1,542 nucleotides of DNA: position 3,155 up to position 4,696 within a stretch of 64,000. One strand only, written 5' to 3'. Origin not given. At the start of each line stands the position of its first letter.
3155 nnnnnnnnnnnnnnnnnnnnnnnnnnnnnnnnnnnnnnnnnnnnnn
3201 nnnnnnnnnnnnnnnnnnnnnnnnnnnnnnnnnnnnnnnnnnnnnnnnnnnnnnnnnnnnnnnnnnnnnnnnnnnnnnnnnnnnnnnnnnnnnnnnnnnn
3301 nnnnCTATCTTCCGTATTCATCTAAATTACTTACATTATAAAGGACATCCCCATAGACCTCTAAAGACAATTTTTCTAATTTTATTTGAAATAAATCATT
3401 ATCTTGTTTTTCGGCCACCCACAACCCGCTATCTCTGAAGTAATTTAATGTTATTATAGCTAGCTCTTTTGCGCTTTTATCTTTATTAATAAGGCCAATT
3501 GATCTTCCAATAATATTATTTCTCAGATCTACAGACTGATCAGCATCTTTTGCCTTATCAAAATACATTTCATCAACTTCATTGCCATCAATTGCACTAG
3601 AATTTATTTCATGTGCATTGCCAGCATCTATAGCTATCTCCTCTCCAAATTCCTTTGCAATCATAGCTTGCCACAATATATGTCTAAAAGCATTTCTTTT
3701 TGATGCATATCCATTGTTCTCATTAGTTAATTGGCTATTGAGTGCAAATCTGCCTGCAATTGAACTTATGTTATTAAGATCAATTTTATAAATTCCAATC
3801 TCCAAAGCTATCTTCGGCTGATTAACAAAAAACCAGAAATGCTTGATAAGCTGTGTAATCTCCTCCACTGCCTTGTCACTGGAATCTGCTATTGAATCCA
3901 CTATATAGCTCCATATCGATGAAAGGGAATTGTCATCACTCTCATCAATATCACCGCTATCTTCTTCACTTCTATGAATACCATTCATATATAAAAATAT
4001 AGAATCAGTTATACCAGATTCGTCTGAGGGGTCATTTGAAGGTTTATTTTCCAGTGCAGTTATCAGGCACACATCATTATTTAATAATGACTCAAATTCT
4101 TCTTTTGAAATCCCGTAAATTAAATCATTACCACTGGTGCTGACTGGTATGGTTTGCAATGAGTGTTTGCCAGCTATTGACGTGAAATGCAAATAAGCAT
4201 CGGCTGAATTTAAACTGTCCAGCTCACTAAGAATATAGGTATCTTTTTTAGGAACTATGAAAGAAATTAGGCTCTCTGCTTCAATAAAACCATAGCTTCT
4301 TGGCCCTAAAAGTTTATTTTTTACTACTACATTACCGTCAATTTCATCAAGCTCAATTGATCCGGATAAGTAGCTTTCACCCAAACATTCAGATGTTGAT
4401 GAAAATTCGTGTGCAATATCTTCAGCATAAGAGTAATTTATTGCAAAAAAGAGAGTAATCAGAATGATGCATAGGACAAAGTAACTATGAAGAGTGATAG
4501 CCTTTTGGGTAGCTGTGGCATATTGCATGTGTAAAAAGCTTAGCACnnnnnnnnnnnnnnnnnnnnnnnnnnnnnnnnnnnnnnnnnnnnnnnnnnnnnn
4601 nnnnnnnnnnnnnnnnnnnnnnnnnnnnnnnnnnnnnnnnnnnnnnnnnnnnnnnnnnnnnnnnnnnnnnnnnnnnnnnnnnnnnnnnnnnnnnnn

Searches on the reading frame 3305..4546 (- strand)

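Call 89: search_protein_families(library=pfam, proteins=[window:3305-4546:-], max_evalue=0.0001)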
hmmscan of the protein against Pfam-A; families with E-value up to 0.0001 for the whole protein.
window:3305-4546:- (413 aa): 1 family
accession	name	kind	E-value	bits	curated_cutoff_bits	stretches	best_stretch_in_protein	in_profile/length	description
PF22322.1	DUF6973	-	1.4e-13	50.9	27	1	272-363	27-112/124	Domain of unknown function (DUF6973)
